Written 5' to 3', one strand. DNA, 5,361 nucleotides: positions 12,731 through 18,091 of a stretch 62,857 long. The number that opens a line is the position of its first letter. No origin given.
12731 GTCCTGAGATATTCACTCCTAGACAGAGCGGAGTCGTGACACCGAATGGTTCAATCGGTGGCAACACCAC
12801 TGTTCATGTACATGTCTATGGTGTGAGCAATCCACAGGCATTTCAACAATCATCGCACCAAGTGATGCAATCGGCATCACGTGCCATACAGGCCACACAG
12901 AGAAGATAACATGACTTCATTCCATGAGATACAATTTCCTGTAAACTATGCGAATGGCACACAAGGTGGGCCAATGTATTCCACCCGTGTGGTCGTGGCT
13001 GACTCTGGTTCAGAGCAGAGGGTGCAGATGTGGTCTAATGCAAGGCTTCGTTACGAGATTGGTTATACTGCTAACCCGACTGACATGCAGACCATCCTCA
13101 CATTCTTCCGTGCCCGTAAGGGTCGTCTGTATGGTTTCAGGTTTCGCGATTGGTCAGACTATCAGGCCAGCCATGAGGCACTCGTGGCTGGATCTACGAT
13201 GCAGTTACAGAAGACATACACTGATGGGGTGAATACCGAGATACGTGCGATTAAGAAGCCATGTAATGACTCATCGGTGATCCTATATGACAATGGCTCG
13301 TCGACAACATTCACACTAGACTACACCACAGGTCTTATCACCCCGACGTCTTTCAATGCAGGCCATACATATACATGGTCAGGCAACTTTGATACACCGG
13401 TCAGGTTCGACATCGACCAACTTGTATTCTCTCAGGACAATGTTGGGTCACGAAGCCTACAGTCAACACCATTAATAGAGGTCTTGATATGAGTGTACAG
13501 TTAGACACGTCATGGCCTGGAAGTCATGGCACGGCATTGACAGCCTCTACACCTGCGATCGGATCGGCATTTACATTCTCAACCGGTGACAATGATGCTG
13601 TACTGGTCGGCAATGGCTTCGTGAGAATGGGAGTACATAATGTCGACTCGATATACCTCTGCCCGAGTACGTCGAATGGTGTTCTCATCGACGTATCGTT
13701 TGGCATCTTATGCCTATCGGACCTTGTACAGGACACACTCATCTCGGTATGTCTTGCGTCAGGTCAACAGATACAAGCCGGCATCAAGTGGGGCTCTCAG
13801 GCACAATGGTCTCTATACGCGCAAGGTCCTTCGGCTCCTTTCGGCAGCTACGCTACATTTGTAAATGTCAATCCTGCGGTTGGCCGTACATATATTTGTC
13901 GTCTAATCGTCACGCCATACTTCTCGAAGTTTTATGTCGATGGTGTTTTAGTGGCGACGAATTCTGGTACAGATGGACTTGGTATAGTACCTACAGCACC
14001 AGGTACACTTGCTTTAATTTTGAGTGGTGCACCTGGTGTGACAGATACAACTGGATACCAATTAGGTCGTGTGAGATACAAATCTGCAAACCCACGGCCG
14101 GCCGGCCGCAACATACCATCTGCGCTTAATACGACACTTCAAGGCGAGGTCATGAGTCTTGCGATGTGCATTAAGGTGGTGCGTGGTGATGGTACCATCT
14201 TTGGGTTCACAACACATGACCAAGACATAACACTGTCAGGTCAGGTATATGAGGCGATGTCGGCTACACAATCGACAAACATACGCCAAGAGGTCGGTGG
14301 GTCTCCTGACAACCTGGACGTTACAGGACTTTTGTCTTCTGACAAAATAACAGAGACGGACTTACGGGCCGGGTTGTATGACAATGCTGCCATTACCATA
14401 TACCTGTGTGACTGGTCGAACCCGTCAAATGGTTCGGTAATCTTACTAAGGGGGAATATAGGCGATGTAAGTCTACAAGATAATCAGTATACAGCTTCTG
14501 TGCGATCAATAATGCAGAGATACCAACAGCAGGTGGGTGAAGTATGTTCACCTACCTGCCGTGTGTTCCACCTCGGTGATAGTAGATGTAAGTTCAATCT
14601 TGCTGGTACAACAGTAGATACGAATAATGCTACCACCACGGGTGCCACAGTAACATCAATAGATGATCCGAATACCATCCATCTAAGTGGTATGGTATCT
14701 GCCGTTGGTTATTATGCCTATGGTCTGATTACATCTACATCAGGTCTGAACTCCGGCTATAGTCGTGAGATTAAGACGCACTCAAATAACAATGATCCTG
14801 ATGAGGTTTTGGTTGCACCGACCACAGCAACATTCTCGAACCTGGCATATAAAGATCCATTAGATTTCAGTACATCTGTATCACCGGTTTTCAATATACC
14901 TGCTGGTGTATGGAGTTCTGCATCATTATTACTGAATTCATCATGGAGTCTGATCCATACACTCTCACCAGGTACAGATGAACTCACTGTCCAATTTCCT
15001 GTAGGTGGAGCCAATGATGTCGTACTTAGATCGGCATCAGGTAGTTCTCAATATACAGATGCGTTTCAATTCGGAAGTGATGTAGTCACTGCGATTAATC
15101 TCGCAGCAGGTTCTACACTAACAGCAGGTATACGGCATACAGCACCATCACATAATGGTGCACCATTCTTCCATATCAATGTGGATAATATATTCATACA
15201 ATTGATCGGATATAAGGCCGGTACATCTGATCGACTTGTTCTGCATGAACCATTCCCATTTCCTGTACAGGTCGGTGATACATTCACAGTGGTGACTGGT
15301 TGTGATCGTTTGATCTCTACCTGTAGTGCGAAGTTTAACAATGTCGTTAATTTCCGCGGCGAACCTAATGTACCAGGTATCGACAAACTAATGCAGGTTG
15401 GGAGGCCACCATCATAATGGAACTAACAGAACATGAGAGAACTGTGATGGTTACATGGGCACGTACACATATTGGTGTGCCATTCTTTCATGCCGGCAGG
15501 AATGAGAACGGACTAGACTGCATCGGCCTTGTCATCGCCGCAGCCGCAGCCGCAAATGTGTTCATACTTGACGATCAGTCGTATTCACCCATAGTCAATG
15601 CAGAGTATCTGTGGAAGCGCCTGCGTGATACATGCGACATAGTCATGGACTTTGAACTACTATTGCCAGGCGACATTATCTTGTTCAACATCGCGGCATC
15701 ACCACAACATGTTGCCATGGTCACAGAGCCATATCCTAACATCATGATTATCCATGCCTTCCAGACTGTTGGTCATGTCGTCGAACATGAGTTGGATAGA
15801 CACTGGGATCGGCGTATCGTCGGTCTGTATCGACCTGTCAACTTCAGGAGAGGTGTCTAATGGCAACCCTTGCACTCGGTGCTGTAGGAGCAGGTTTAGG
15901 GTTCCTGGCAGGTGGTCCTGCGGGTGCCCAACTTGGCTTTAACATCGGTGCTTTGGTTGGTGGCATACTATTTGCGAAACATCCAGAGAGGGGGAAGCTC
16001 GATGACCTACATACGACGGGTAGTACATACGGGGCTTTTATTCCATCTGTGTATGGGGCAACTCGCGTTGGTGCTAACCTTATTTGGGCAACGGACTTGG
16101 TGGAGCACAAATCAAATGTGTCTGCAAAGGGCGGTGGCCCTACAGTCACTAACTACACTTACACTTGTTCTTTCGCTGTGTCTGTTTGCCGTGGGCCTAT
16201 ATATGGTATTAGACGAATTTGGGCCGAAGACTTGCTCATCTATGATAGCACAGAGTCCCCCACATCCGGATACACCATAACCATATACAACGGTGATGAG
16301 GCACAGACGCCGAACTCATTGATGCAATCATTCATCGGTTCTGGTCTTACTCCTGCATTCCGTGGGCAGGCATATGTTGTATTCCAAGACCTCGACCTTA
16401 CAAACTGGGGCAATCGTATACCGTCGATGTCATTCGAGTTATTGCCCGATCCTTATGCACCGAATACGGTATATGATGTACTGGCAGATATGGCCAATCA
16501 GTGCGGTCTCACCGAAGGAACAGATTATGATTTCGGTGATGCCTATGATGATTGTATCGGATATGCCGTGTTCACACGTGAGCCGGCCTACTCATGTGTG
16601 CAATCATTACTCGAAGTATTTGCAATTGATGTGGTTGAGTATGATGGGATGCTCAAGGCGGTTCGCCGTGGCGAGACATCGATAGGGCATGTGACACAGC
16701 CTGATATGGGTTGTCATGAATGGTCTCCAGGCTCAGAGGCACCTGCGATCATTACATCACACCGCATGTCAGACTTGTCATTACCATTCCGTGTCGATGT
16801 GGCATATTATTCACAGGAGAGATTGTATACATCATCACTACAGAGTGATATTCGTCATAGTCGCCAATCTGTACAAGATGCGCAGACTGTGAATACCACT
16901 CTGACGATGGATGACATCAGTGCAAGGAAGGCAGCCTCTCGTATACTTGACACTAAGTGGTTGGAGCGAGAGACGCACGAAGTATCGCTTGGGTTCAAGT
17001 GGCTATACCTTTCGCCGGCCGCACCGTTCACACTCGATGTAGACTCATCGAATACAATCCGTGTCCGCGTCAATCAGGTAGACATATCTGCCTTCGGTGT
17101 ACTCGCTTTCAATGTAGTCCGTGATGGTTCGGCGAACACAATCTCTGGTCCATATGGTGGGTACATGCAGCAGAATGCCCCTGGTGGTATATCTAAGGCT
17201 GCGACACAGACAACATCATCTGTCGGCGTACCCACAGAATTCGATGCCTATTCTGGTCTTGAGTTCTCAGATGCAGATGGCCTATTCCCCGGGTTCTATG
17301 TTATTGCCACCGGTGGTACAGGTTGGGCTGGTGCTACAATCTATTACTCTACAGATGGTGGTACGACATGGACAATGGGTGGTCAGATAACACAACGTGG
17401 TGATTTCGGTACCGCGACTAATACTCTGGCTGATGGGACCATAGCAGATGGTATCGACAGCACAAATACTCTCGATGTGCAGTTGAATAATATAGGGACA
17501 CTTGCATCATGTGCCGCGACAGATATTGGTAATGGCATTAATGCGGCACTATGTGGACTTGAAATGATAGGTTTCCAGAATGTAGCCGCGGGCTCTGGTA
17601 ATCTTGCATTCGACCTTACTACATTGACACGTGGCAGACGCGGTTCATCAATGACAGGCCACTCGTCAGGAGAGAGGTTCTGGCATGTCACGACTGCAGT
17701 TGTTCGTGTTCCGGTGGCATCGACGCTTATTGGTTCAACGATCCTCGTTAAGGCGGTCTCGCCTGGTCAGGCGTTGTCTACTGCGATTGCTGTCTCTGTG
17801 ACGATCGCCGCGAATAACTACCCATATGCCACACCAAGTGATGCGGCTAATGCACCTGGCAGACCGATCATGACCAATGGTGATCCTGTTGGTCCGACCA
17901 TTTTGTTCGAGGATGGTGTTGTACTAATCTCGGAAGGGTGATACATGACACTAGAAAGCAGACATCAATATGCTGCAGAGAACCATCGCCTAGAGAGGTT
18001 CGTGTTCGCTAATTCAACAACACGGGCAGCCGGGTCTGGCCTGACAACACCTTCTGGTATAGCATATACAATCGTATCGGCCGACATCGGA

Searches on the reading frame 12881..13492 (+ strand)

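Call 114: search_protein_families(library=pfam, proteins=[window:12881-13492:+], max_evalue=0.01)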
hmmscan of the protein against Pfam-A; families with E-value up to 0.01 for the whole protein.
window:12881-13492:+ (203 aa): 1 family
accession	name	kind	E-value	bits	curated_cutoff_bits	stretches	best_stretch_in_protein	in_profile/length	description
PF09343.15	DUF2460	-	1.5e-48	165.4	30.4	1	15-201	1-204/205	Conserved hypothetical protein 2217 (DUF2460)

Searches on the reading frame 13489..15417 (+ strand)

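Call 115: search_protein_families(library=pfam, proteins=[window:13489-15417:+], max_evalue=0.01)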
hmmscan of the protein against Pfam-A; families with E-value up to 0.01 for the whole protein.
window:13489-15417:+ (642 aa): 2 families
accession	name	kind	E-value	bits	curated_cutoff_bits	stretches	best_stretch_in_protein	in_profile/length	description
PF09931.15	Phage_phiJL001_Gp84_N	-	8.9e-51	172.6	26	1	211-370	2-160/160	Baseplate hub protein, N-terminal attachment domain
PF09356.15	Phage_BR0599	-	2.1e-22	79.7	22.9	1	580-631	28-79/80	Phage conserved hypothetical protein BR0599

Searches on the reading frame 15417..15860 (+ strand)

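Call 114: search_protein_families(library=pfam, proteins=[window:15417-15860:+], max_evalue=0.01)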
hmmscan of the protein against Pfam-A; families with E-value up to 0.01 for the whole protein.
window:15417-15860:+ (147 aa): 2 families
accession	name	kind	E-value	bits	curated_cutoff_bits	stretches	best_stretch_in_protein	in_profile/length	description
PF00877.26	NLPC_P60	-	7.3e-07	29.6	23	1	20-136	1-102/105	NlpC/P60 family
PF06940.17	DUF1287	-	0.00064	19.9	25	1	60-139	84-162/163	Domain of unknown function (DUF1287)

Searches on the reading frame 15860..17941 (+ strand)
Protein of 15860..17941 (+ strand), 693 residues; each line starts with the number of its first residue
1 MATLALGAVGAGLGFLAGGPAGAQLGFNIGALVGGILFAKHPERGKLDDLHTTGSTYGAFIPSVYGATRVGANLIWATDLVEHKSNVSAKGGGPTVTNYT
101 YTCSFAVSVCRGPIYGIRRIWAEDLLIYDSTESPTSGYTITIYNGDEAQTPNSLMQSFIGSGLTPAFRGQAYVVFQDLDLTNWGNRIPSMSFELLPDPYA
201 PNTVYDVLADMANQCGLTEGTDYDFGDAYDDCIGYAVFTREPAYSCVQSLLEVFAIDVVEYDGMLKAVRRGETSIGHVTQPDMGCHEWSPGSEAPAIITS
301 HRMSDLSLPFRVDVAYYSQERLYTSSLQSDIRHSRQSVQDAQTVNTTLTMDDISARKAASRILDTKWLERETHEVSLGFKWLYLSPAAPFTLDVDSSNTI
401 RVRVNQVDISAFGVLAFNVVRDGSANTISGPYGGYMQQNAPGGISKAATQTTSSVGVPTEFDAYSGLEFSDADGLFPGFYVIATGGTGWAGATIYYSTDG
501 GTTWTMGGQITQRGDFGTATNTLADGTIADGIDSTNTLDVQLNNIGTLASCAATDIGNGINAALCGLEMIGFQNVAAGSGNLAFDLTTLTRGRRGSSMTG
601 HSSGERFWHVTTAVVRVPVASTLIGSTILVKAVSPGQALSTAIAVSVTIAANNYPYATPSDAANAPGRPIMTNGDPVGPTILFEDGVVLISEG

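Call 115: search_protein_families(library=pfam, proteins=[window:15860-17941:+], max_evalue=0.01)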
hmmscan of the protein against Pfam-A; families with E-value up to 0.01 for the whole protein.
window:15860-17941:+ (693 aa): 2 families
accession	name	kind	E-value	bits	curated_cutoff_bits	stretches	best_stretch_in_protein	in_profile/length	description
PF13550.12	Phage-tail_3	-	1.4e-17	64.5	23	1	240-407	3-162/164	Putative phage tail protein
PF23666.2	Rcc01698_C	-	7.5e-13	49.1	27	1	516-608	3-98/98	Rcc01698-like, C-terminal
